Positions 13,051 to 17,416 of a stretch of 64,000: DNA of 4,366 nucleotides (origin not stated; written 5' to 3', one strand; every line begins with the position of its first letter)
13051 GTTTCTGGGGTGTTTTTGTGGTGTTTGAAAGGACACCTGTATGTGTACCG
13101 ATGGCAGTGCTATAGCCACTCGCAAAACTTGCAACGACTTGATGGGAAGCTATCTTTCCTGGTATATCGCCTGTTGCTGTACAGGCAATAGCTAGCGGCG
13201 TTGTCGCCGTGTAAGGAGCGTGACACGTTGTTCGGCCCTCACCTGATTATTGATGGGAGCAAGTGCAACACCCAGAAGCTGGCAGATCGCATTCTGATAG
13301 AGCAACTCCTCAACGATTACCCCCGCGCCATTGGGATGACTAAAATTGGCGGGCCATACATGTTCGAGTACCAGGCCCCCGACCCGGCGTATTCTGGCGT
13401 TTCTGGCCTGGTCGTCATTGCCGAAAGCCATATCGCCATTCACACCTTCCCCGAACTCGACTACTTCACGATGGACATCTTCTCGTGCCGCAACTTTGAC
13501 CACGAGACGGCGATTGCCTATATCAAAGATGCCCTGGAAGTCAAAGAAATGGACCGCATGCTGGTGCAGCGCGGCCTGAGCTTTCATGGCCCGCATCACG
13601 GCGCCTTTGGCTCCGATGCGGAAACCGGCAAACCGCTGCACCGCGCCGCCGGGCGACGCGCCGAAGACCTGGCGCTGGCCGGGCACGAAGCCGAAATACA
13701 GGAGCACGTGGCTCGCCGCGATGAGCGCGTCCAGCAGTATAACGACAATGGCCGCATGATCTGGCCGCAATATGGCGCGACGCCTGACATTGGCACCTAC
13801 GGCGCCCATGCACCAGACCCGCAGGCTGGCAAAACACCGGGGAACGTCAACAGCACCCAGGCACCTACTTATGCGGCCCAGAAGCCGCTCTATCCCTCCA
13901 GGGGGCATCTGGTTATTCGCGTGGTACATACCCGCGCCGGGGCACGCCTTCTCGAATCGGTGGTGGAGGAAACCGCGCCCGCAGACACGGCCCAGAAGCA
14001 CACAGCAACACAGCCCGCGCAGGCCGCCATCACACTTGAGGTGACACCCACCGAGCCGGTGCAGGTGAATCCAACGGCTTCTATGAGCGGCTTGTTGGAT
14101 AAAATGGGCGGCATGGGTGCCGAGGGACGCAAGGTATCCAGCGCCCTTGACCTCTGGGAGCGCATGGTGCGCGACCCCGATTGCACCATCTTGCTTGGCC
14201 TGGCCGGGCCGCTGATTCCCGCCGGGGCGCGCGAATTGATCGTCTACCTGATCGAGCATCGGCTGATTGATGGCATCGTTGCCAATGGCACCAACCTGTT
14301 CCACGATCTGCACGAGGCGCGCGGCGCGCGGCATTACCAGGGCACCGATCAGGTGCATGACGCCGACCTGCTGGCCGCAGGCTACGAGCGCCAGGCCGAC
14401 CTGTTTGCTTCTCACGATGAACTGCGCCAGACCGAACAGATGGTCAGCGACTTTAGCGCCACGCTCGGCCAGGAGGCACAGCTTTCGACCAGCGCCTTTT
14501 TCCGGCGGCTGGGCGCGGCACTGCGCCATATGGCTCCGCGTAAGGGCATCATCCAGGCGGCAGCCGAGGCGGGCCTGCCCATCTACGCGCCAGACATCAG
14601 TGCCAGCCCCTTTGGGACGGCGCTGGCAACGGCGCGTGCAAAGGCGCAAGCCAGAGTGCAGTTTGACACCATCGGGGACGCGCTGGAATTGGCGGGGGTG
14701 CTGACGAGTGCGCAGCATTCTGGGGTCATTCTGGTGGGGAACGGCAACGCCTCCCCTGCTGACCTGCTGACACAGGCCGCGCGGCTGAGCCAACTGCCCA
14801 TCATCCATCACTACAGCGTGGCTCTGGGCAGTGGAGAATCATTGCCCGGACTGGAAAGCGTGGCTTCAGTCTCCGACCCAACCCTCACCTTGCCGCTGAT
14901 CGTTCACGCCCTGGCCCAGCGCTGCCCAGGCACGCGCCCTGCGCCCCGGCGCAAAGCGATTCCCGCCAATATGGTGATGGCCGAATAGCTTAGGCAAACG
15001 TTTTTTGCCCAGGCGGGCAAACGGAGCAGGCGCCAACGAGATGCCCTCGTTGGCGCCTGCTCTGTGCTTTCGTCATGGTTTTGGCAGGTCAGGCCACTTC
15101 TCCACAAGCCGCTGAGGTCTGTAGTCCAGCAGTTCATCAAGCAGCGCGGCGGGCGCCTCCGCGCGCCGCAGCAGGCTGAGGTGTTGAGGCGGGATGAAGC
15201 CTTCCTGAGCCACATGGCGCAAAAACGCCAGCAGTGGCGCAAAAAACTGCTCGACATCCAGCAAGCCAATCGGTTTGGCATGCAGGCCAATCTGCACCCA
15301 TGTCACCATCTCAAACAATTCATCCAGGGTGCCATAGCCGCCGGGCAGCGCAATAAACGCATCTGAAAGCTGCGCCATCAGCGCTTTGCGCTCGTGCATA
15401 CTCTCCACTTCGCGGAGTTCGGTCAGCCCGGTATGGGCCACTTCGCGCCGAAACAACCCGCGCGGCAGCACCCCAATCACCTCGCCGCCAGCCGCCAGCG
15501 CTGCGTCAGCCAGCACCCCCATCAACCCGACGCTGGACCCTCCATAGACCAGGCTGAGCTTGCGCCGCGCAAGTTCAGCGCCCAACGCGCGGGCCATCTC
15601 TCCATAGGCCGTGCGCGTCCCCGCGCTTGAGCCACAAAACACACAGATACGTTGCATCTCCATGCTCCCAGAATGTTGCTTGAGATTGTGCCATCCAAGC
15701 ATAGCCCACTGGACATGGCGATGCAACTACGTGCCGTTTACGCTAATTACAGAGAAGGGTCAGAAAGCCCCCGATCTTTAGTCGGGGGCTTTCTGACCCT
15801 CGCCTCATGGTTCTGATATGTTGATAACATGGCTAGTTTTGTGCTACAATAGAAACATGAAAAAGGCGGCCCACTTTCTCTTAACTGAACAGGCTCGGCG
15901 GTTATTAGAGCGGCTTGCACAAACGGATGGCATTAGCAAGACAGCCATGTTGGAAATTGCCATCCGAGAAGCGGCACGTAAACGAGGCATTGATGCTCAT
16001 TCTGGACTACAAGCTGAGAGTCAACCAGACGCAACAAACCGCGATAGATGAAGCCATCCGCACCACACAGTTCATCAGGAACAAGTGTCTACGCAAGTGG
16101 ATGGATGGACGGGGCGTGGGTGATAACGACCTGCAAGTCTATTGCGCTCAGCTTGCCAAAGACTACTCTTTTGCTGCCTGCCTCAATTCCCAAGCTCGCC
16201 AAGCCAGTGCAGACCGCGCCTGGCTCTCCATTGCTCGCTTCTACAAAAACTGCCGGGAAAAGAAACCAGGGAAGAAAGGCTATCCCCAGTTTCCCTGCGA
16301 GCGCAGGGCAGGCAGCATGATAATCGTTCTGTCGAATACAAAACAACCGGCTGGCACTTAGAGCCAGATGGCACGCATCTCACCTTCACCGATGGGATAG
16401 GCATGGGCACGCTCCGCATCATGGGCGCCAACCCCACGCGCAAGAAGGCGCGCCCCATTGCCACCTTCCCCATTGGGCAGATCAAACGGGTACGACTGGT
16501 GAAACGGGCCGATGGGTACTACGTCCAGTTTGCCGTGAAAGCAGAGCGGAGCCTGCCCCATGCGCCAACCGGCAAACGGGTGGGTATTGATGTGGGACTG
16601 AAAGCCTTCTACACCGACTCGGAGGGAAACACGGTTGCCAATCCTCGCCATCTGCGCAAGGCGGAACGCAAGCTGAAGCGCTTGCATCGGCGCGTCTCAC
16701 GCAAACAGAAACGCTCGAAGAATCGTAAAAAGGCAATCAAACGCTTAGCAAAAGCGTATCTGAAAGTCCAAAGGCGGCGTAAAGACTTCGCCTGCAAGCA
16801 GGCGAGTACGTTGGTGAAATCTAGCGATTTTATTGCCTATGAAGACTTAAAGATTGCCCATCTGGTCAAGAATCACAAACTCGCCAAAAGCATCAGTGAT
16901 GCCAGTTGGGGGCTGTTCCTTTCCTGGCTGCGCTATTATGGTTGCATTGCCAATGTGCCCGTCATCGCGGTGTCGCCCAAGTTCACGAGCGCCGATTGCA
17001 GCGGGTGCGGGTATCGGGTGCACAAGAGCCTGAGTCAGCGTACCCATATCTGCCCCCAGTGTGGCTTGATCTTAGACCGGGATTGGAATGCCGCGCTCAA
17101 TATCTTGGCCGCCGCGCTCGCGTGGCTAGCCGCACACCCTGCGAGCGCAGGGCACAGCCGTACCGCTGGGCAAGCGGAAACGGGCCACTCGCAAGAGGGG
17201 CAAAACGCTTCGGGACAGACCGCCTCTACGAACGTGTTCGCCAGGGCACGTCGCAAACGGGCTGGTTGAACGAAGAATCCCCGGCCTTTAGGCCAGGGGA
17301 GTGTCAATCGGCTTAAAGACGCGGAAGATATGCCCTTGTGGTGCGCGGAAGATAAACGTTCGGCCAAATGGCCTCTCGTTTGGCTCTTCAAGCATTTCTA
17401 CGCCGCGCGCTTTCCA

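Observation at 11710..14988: AdoMet-decarboxylase (SpeH-type) fused in one ORF to a deoxyhypusine-synthase-like domain, divergent from a HEAT-repeat gene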

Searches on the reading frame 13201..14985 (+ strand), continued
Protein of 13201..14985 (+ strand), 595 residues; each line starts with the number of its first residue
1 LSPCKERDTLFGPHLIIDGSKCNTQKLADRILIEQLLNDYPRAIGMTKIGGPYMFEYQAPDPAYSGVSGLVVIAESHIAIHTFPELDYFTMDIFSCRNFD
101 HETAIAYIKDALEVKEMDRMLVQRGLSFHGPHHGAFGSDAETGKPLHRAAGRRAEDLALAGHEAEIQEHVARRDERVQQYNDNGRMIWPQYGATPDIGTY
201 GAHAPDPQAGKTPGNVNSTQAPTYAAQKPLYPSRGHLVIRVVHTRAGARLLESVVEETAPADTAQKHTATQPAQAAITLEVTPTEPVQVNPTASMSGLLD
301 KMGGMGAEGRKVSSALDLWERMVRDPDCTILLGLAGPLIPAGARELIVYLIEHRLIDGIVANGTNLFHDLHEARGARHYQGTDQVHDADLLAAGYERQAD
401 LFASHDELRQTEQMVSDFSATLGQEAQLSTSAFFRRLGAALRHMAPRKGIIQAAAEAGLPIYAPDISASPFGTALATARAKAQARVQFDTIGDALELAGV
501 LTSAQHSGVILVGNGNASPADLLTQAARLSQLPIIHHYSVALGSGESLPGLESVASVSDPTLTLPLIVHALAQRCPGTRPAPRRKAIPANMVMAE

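Call 78: fold_search(model_id=the predicted structure, library=pdb)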
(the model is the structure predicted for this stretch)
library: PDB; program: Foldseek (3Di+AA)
matches with E <= 10: 998; with E <= 0.001: 105
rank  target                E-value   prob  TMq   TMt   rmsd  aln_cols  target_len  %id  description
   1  9iej_A                1.0e-16  1.00  0.44  0.78   3.3       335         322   18  Human Deoxyhypusine Synthase Fragment Screening Campaign - ligand VT00417 (released 2026-01-21)
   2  8a0e_B                1.4e-16  1.00  0.44  0.71   5.7       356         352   20  CryoEM structure of DHS-eIF5A1 complex (released 2023-04-05)
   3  1roz_B                1.8e-16  1.00  0.44  0.78   3.4       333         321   19  Deoxyhypusine synthase holoenzyme in its low ionic strength, high pH crystal form (released 2004-07-13)
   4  8a0g_B                2.4e-16  1.00  0.44  0.73   5.0       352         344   19  Human deoxyhypusine synthase with trapped transition state (released 2023-04-05)
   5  1dhs                  2.7e-16  1.00  0.44  0.73   5.0       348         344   20  CRYSTAL STRUCTURE OF THE NAD COMPLEX OF HUMAN DEOXYHYPUSINE SYNTHASE (released 1998-02-25)
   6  7cmc_B                2.9e-16  1.00  0.43  0.81   3.4       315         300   19  CRYSTAL STRUCTURE OF DEOXYHYPUSINE SYNTHASE FROM PYROCOCCUS HORIKOSHII (released 2020-09-02)
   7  8a0e_A                3.1e-16  1.00  0.43  0.69   5.3       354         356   19  CryoEM structure of DHS-eIF5A1 complex (released 2023-04-05)
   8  9iea_B                4.8e-16  1.00  0.42  0.71   4.3       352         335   19  Human Deoxyhypusine Synthase Fragment Screening Campaign - ligand VT00257 (released 2026-01-21)
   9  6p4v_B                5.7e-16  1.00  0.45  0.80   3.0       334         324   18  1.65 Angstrom ternary complex of Deoxyhypusine synthase with cofactor NAD and spermidine mimic inhibitor GC7 (released 2020-04-01)
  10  1roz_A                7.6e-16  1.00  0.44  0.75   3.5       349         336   18  Deoxyhypusine synthase holoenzyme in its low ionic strength, high pH crystal form (released 2004-07-13)
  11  8a0g_A                9.0e-16  1.00  0.42  0.71   4.1       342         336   19  Human deoxyhypusine synthase with trapped transition state (released 2023-04-05)
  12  9ie2_B                9.5e-16  1.00  0.42  0.68   4.0       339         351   20  Human Deoxyhypusine Synthase Fragment Screening Campaign - ligand VT00224 (released 2026-01-21)
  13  8a0e_C                1.1e-15  1.00  0.44  0.72   5.0       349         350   19  CryoEM structure of DHS-eIF5A1 complex (released 2023-04-05)
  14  9id6_B                1.2e-15  1.00  0.41  0.66   4.1       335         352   20  Human Deoxyhypusine Synthase Fragment Screening Campaign - ligand VT00049 (released 2026-01-21)
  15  6xxj_A                1.3e-15  1.00  0.43  0.68   5.5       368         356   20  Crystal Structure of Human Deoxyhypusine Synthase in complex with spermidine and NAD (released 2020-04-15)
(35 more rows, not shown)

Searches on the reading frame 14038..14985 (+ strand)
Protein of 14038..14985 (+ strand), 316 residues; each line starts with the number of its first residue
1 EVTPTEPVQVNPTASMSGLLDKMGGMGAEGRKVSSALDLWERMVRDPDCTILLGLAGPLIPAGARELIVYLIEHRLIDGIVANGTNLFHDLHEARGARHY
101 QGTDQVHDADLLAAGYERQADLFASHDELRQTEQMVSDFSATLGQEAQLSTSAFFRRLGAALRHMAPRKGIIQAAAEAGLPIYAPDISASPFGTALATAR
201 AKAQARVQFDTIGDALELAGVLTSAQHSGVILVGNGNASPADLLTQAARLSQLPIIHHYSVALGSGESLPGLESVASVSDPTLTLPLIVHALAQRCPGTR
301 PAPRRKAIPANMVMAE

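Call 30: search_protein_representatives(protein=window:14038-14985:+)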
Query: 316 residues. Proteins with E-value up to 0.001 (for the whole library): 1034; up to 1e-10: 437; up to 1e-30: 33. The best 150 are listed.
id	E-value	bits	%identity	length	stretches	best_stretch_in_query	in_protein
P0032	5.6e-79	281.9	50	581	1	2-301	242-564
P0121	6.5e-54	199.6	69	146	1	165-308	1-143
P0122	2.6e-49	184.5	47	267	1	3-207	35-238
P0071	3.5e-49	184.1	44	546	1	4-303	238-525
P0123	1.4e-43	165.7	37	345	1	4-244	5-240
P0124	6.5e-43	163.5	43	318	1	5-303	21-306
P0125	9.6e-42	159.7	39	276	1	6-242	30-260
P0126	1.3e-41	159.3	47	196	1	36-225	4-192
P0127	1.3e-41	159.2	45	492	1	4-248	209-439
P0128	8.3e-41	156.6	41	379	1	4-308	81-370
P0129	1.7e-39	152.3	34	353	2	3-239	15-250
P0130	2.2e-39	151.9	37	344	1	6-252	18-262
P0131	2.5e-39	151.8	43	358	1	2-304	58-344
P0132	2.1e-38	148.7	36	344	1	4-301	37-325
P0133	2.3e-38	148.6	42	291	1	10-310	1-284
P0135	9.1e-38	146.6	36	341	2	3-247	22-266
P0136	4.5e-37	144.4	33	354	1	3-252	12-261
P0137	7.3e-37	143.7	36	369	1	5-247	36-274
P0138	1.7e-36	142.5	35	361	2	6-246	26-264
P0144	1.8e-34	135.8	34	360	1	4-251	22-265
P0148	7.4e-34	133.8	34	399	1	4-249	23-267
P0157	4.8e-28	114.7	37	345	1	6-305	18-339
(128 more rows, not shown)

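Call 33: search_protein_families(library=ncbifam, proteins=[P0130, P0135, P0136, P0137, P0138, P0144, P0148, P0129, P0157], max_evalue=1e-20)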
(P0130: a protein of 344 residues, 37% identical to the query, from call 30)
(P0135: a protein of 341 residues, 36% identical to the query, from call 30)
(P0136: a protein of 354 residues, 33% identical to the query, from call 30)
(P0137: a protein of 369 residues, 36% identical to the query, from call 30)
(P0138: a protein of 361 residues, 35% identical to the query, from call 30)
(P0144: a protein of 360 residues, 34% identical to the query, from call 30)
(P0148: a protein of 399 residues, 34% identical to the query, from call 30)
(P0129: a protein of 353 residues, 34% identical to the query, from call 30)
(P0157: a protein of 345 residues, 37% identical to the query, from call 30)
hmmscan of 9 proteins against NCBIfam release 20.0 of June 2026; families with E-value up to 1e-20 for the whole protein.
P0130 (344 aa): 7 families
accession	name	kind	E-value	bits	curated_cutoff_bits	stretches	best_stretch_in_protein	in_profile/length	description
NF002006.0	PRK00805.1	equivalog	2e-104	349.1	434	1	27-340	20-329/338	deoxyhypusine synthase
TIGR00321.1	dhys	equivalog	9.9e-84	281.2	304.25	1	26-329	11-300/301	deoxyhypusine synthase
NF002630.0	PRK02301.1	equivalog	3.4e-79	266.4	364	1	14-329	11-312/318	deoxyhypusine synthase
NF002699.1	PRK02492.1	equivalog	3e-70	236.8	500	1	12-337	3-328/338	1,9-bis(guanidino)-5-aza-nonane synthase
NF001980.1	PRK00770.1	equivalog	1.5e-66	224.9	450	1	35-334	18-326/350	homospermidine biosynthesis protein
NF002294.1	PRK01221.1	equivalog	3.7e-45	154.6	350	1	36-327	20-299/300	deoxyhypusine synthase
NF003052.1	PRK03971.1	equivalog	1.6e-40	139.4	380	1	25-328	28-332/334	deoxyhypusine synthase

P0135 (341 aa): 7 families
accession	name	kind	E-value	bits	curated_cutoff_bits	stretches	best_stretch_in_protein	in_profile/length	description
NF002006.0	PRK00805.1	equivalog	4.2e-108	361.2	434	1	19-338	6-322/338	deoxyhypusine synthase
TIGR00321.1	dhys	equivalog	1.5e-76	257.6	304.25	1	28-334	6-299/301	deoxyhypusine synthase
NF002630.0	PRK02301.1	equivalog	2.2e-72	244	364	1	20-339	10-316/318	deoxyhypusine synthase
NF001980.1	PRK00770.1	equivalog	8.8e-69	232.2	450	1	26-334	3-320/350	homospermidine biosynthesis protein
NF002699.1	PRK02492.1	equivalog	5.3e-65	219.5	500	1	33-334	16-319/338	1,9-bis(guanidino)-5-aza-nonane synthase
NF002294.1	PRK01221.1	equivalog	6.9e-43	147.2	350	1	32-333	9-299/300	deoxyhypusine synthase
NF003052.1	PRK03971.1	equivalog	1.9e-42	145.7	380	1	6-333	3-331/334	deoxyhypusine synthase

P0136 (354 aa): 7 families
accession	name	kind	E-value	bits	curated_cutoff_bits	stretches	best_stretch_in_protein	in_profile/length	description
NF002006.0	PRK00805.1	equivalog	3.4e-119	397.7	434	1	6-343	3-336/338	deoxyhypusine synthase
TIGR00321.1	dhys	equivalog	1.9e-91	306.6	304.25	1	17-325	5-300/301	deoxyhypusine synthase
NF002630.0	PRK02301.1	equivalog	2.2e-84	283.4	364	1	7-325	7-312/318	deoxyhypusine synthase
NF002699.1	PRK02492.1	equivalog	1.1e-80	271.1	500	1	8-334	2-329/338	1,9-bis(guanidino)-5-aza-nonane synthase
NF001980.1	PRK00770.1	equivalog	1.4e-68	231.6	450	1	16-322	3-318/350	homospermidine biosynthesis protein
NF002294.1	PRK01221.1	equivalog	1.6e-54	185.4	350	1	17-322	4-298/300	deoxyhypusine synthase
NF003052.1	PRK03971.1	equivalog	1e-53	182.8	380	1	17-322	23-330/334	deoxyhypusine synthase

P0137 (369 aa): 7 families
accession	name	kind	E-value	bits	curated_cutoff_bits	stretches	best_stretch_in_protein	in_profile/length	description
NF002006.0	PRK00805.1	equivalog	3.6e-116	387.7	434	1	30-363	5-336/338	deoxyhypusine synthase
TIGR00321.1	dhys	equivalog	6.5e-89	298.2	304.25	1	40-344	6-300/301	deoxyhypusine synthase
NF002630.0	PRK02301.1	equivalog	7.2e-79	265.3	364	1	33-348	11-316/318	deoxyhypusine synthase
NF001980.1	PRK00770.1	equivalog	4.1e-77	259.6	450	1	42-346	7-323/350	homospermidine biosynthesis protein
NF002699.1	PRK02492.1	equivalog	1.7e-69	234.3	500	1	31-355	3-331/338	1,9-bis(guanidino)-5-aza-nonane synthase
NF003052.1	PRK03971.1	equivalog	3e-50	171.4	380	1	39-342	23-331/334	deoxyhypusine synthase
NF002294.1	PRK01221.1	equivalog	3.4e-48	164.6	350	1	42-342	7-299/300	deoxyhypusine synthase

P0138 (361 aa): 7 families
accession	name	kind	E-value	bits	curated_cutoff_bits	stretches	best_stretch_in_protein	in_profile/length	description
NF002006.0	PRK00805.1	equivalog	2.1e-115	385.2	434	1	31-339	16-324/338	deoxyhypusine synthase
TIGR00321.1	dhys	equivalog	1.6e-87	293.7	304.25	1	33-333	10-299/301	deoxyhypusine synthase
NF002630.0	PRK02301.1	equivalog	7.2e-80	268.6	364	1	28-335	17-313/318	deoxyhypusine synthase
NF002699.1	PRK02492.1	equivalog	4e-76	256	500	1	31-334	13-320/338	1,9-bis(guanidino)-5-aza-nonane synthase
NF001980.1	PRK00770.1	equivalog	2.3e-70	237.5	450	1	32-332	8-319/350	homospermidine biosynthesis protein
NF002294.1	PRK01221.1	equivalog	7.3e-47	160.2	350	1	32-332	8-299/300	deoxyhypusine synthase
NF003052.1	PRK03971.1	equivalog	2e-43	148.9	380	1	32-332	27-331/334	deoxyhypusine synthase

P0144 (360 aa): 7 families
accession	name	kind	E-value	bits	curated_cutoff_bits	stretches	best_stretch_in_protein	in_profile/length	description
NF002006.0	PRK00805.1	equivalog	3e-110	368.2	434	1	28-342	17-332/338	deoxyhypusine synthase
TIGR00321.1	dhys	equivalog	4.4e-84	282.4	304.25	1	30-328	11-299/301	deoxyhypusine synthase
NF002630.0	PRK02301.1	equivalog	6.9e-81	271.9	364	1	29-331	22-314/318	deoxyhypusine synthase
NF002699.1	PRK02492.1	equivalog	4.5e-71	239.5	500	1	31-340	17-331/338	1,9-bis(guanidino)-5-aza-nonane synthase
NF001980.1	PRK00770.1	equivalog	5.3e-70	236.2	450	1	30-338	10-330/350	homospermidine biosynthesis protein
NF003052.1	PRK03971.1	equivalog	8.7e-52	176.4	380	1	30-328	29-332/334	deoxyhypusine synthase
NF002294.1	PRK01221.1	equivalog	1.3e-51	175.8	350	1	30-327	10-299/300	deoxyhypusine synthase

P0148 (399 aa): 7 families
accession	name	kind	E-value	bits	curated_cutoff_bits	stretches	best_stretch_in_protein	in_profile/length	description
NF002006.0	PRK00805.1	equivalog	3.5e-95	318.7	434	1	31-344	17-331/338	deoxyhypusine synthase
NF002630.0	PRK02301.1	equivalog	3.8e-68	230.1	364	1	29-331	19-311/318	deoxyhypusine synthase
TIGR00321.1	dhys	equivalog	8.4e-68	228.9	304.25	1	33-331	11-299/301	deoxyhypusine synthase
NF002699.1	PRK02492.1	equivalog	9.7e-60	202.2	500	1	33-330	16-318/338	1,9-bis(guanidino)-5-aza-nonane synthase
NF001980.1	PRK00770.1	equivalog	8.5e-58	196.1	450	1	28-333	5-322/350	homospermidine biosynthesis protein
NF002294.1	PRK01221.1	equivalog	5e-39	134.5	350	1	31-330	8-299/300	deoxyhypusine synthase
NF003052.1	PRK03971.1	equivalog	3.5e-33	115.3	380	1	32-330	28-331/334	deoxyhypusine synthase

P0129 (353 aa): 7 families
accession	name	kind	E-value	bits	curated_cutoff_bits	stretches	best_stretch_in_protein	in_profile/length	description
NF002006.0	PRK00805.1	equivalog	1.1e-74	251.3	434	1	9-346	3-336/338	deoxyhypusine synthase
TIGR00321.1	dhys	equivalog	1.1e-55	189.2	304.25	1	21-324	6-298/301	deoxyhypusine synthase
NF002630.0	PRK02301.1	equivalog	1.1e-51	176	364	1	7-327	4-313/318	deoxyhypusine synthase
NF002699.1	PRK02492.1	equivalog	1.5e-42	145.7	500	1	17-328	8-322/338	1,9-bis(guanidino)-5-aza-nonane synthase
NF001980.1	PRK00770.1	equivalog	4.6e-40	137.8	450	1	18-326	2-321/350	homospermidine biosynthesis protein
NF002294.1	PRK01221.1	equivalog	1.2e-36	126.7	350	1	21-324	5-299/300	deoxyhypusine synthase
NF003052.1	PRK03971.1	equivalog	1.3e-30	106.8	380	1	14-323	17-330/334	deoxyhypusine synthase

P0157 (345 aa): 7 families
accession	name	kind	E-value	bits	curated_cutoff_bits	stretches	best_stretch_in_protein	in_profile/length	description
NF002699.1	PRK02492.1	equivalog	2.4e-94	315.9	500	1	11-342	2-335/338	1,9-bis(guanidino)-5-aza-nonane synthase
NF002006.0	PRK00805.1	equivalog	1.6e-69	234.4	434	1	9-332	3-324/338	deoxyhypusine synthase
TIGR00321.1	dhys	equivalog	6.6e-49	166.9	304.25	1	26-326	12-299/301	deoxyhypusine synthase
NF002630.0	PRK02301.1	equivalog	4.5e-48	164.1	364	1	12-329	9-314/318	deoxyhypusine synthase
NF002294.1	PRK01221.1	equivalog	1e-32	113.7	350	1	29-325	14-299/300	deoxyhypusine synthase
NF001980.1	PRK00770.1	equivalog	1.8e-31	109.5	450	1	27-328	11-322/350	homospermidine biosynthesis protein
NF003052.1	PRK03971.1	equivalog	8.3e-28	97.6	380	1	29-325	33-331/334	deoxyhypusine synthase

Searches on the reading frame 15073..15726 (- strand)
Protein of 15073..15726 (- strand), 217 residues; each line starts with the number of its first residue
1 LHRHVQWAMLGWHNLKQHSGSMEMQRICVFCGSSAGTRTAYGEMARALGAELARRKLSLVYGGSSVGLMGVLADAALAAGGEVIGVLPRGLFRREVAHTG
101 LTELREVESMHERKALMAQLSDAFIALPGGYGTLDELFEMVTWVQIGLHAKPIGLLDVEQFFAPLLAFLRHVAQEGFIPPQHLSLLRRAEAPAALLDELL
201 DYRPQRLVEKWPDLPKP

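Call 3: search_protein_families(library=pfam, proteins=[window:15073-15726:-], max_evalue=0.1)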
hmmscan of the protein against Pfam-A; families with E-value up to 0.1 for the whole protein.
window:15073-15726:- (217 aa): 3 families
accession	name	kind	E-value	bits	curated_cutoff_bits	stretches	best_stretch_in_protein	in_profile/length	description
PF03641.19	Lysine_decarbox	-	2.5e-44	151.1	27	1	69-198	1-130/131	Possible lysine decarboxylase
PF18306.6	LDcluster4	-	3.3e-14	53.2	26.3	1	32-138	8-111/151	SLOG cluster4 family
PF02481.21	DNA_processg_A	-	0.055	13.1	29.6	1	36-93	51-110/212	DNA recombination-mediator protein A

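Call 4: search_protein_families(library=ncbifam, proteins=[window:15073-15726:-], max_evalue=0.1)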
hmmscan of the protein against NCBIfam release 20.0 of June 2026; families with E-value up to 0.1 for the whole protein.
window:15073-15726:- (217 aa): 4 families
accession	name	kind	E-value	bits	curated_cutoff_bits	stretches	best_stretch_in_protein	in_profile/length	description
TIGR00730.1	TIGR00730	subfamily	2.1e-61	206.7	96.35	1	26-200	2-176/178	TIGR00730 family Rossman fold protein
NF058542.1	CtkRMPhLog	equivalog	3.6e-39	134.5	300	1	27-187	4-163/177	cytokinin riboside 5'-monophosphate phosphoribohydrolase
TIGR00725.1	TIGR00725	hypoth_equivalog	4.6e-09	35.9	106.9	1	27-138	4-109/159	TIGR00725 family protein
NF008007.0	PRK10736.1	equivalog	0.0018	17.5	495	1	37-92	117-172/374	DNA-protecting protein DprA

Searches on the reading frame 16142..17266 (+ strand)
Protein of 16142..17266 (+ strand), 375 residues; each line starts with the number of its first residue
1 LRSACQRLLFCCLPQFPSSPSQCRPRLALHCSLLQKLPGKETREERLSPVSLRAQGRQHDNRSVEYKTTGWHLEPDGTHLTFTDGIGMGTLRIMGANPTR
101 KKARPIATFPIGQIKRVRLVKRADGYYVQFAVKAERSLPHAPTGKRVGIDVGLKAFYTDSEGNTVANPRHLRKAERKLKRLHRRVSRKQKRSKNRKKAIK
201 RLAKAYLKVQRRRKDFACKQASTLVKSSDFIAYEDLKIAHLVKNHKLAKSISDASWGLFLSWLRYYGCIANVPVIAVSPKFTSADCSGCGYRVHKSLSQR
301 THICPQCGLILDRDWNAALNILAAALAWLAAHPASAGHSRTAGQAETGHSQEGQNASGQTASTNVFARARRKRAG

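Call 29: search_protein_families(library=pfam, proteins=[window:16142-17266:+], max_evalue=0.001)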
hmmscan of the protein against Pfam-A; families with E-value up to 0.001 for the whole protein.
window:16142-17266:+ (375 aa): 2 families
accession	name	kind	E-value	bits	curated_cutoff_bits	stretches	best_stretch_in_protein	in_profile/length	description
PF01385.25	OrfB_IS605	-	1.4e-26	93.5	30.5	1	129-244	1-119/120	Probable transposase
PF07282.18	Cas12f1-like_TNB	-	1.8e-18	66.9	26.3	1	256-321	1-60/60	Cas12f1-like, TNB domain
